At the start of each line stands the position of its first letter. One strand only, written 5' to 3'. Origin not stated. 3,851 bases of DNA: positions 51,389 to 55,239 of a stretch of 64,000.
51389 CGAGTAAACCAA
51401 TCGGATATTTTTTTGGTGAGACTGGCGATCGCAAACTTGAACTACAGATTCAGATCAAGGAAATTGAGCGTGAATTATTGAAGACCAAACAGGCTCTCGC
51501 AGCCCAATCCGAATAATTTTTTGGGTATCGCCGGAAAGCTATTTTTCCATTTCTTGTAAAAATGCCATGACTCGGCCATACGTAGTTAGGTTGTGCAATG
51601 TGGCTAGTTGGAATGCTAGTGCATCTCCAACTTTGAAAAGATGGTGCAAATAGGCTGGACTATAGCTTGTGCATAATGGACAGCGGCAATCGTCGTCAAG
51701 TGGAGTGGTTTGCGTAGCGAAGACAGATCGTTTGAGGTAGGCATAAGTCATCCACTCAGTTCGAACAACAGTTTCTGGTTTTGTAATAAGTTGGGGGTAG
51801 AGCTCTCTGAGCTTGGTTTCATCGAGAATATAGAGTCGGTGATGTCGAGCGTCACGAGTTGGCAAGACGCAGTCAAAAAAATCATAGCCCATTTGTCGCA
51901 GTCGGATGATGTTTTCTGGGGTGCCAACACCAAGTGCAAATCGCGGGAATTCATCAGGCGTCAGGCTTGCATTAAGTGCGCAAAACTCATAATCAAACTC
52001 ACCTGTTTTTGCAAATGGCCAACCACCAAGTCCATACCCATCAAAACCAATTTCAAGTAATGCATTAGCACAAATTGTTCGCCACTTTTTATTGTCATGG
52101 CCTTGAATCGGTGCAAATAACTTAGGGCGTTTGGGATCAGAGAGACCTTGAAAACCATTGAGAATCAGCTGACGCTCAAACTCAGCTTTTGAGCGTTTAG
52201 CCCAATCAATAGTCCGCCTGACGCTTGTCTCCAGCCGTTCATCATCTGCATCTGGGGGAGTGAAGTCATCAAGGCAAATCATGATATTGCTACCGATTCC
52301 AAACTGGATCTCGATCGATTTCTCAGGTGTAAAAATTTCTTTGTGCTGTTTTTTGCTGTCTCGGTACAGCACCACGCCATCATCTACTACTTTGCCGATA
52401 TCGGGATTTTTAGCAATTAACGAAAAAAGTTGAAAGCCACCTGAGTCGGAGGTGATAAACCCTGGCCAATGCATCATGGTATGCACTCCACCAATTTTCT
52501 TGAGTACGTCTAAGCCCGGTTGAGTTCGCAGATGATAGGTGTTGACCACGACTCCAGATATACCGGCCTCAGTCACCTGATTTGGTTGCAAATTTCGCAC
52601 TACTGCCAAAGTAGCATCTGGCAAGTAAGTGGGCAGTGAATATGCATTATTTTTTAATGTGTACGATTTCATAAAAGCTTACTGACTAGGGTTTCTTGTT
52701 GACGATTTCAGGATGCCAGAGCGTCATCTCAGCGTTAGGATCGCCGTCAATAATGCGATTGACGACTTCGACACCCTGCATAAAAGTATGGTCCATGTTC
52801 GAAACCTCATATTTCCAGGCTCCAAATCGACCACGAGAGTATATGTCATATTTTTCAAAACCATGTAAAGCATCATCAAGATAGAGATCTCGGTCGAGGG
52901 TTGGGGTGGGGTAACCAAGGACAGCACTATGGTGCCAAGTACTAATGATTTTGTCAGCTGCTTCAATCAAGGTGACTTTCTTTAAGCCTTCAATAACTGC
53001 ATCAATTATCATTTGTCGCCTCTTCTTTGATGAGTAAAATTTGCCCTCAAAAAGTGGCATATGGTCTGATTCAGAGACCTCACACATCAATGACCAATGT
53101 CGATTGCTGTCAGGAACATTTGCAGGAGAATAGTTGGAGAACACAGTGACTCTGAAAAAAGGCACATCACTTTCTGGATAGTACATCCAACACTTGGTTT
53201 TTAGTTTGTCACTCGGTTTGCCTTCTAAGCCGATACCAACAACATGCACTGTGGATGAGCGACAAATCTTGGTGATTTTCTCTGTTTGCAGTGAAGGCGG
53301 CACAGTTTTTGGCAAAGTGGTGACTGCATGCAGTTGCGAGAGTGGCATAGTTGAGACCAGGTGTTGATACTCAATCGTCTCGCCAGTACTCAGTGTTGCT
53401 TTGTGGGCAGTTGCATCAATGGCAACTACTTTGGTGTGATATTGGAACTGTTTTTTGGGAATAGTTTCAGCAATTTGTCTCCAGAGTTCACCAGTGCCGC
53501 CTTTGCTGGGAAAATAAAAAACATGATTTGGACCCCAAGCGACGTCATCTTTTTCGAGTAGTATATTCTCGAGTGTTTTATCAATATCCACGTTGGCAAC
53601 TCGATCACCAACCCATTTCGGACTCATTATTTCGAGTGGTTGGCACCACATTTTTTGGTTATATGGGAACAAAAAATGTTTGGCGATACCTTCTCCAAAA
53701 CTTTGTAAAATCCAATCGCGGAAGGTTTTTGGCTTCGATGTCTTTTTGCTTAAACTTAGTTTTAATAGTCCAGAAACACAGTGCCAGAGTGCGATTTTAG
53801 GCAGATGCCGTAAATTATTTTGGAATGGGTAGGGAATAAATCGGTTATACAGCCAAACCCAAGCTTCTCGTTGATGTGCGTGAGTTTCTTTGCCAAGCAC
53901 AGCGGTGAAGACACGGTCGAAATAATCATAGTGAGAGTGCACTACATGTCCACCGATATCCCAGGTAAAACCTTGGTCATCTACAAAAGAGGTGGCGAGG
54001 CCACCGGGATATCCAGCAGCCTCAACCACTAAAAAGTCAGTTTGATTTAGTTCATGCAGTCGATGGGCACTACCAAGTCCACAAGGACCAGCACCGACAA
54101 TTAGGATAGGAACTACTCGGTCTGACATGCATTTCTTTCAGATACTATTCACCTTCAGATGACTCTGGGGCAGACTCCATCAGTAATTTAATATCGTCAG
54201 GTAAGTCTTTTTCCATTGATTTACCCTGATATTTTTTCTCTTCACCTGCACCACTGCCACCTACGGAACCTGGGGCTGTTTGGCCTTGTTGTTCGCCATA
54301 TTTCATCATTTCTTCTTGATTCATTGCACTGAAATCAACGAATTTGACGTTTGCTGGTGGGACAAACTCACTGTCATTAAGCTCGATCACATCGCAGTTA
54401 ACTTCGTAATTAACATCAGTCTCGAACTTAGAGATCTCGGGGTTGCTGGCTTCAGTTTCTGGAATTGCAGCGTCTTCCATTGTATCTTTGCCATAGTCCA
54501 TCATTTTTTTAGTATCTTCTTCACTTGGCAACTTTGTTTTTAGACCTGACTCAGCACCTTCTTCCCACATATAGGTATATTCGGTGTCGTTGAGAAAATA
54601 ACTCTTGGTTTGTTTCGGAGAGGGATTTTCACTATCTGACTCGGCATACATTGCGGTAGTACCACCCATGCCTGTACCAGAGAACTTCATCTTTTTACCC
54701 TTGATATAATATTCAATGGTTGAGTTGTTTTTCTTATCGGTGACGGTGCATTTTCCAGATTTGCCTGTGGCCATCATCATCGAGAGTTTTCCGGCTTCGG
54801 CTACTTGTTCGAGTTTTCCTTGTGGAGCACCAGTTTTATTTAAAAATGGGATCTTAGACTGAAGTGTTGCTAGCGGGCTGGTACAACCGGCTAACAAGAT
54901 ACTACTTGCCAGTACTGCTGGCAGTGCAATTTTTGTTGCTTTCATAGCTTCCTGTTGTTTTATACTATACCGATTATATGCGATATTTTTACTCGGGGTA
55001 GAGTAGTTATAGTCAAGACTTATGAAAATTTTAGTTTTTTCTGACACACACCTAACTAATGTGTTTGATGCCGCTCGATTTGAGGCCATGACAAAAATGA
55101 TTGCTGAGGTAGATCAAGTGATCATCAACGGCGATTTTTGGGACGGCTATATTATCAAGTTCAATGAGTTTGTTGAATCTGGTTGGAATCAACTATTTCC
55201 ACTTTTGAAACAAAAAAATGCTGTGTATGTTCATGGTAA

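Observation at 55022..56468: Two-gene module: LpxH-like metallophosphoesterase plus zinc-ribbon/TIR-like protein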

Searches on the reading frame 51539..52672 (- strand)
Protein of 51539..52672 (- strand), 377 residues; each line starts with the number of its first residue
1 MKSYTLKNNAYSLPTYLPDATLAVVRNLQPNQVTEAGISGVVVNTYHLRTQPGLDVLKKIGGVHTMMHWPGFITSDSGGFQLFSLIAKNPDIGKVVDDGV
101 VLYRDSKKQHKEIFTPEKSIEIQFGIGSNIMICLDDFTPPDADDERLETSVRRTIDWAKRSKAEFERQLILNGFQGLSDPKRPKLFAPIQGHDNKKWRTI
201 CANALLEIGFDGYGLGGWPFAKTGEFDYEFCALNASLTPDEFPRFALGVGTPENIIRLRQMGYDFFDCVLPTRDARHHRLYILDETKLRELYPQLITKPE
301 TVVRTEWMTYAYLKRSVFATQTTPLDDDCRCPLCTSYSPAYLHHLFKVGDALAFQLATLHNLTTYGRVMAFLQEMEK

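Call 3: search_protein_families(library=pfam, proteins=[window:51539-52672:-], max_evalue=1)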
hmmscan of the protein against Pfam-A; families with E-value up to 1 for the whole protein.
window:51539-52672:- (377 aa): 1 family
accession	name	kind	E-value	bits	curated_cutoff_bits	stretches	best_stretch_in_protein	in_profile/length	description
PF01702.25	TGT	-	7.6e-86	288.8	26.3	1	5-370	9-333/357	Queuine tRNA-ribosyltransferase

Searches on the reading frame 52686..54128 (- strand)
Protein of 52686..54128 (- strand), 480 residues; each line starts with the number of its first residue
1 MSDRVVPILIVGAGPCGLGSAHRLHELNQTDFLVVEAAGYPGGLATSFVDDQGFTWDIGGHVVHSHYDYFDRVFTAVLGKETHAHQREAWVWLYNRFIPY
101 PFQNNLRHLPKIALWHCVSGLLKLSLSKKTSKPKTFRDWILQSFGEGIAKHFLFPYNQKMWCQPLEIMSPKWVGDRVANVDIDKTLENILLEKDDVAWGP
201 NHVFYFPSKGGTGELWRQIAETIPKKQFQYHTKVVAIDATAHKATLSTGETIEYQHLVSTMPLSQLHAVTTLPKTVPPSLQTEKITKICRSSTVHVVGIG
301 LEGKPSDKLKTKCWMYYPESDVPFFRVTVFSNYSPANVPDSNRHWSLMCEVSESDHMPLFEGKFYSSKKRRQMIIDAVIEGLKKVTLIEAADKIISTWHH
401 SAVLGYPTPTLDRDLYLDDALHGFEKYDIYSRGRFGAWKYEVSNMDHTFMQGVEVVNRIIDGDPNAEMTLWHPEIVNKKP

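Call 3: search_protein_families(library=pfam, proteins=[window:52686-54128:-], max_evalue=1)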
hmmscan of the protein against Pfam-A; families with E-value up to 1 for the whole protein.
window:52686-54128:- (480 aa): 10 families
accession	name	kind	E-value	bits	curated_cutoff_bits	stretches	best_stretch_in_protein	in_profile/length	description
PF01593.30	Amino_oxidase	-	1.8e-22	80.7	19.8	1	16-425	2-409/443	Flavin containing amine oxidoreductase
PF13450.12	NAD_binding_8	-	3.7e-11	43.6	21.9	1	10-72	1-63/68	NAD(P)-binding Rossmann-like domain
PF13738.12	Pyr_redox_3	-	5.6e-05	23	30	1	9-37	1-29/305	Pyridine nucleotide-disulphide oxidoreductase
PF07992.20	Pyr_redox_2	-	0.0036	17.2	26.1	1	8-38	3-32/291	Pyridine nucleotide-disulphide oxidoreductase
PF01266.30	DAO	-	0.044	13.7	27.9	1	8-47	2-39/353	FAD dependent oxidoreductase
PF00890.30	FAD_binding_2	-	0.047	13.3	20.4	1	8-46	2-38/414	FAD binding domain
PF01946.23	Thi4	-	0.097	12.3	26.2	1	8-43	20-55/235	Thi4 family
PF13454.12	NAD_binding_9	-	0.1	13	21.8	1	10-43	2-38/155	FAD-NAD(P)-binding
PF01494.25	FAD_binding_3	-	0.16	11.6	22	1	6-26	2-22/349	FAD binding domain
PF12831.13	FAD_oxidored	-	0.18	11.5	27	1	8-61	2-50/416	FAD dependent oxidoreductase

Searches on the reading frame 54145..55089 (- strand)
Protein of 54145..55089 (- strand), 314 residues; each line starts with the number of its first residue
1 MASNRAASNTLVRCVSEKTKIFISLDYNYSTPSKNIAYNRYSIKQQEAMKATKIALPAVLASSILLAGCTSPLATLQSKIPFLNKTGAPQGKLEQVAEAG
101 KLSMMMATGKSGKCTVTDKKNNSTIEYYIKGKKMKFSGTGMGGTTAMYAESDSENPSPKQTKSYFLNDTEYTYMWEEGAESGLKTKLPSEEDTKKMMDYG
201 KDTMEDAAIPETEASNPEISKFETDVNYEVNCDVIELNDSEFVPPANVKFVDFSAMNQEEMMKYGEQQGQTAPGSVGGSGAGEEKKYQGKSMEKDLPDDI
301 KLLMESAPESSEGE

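Call 3: search_protein_families(library=pfam, proteins=[window:54145-55089:-], max_evalue=1)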
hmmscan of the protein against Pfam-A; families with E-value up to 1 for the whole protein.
window:54145-55089:- (314 aa): 0 families
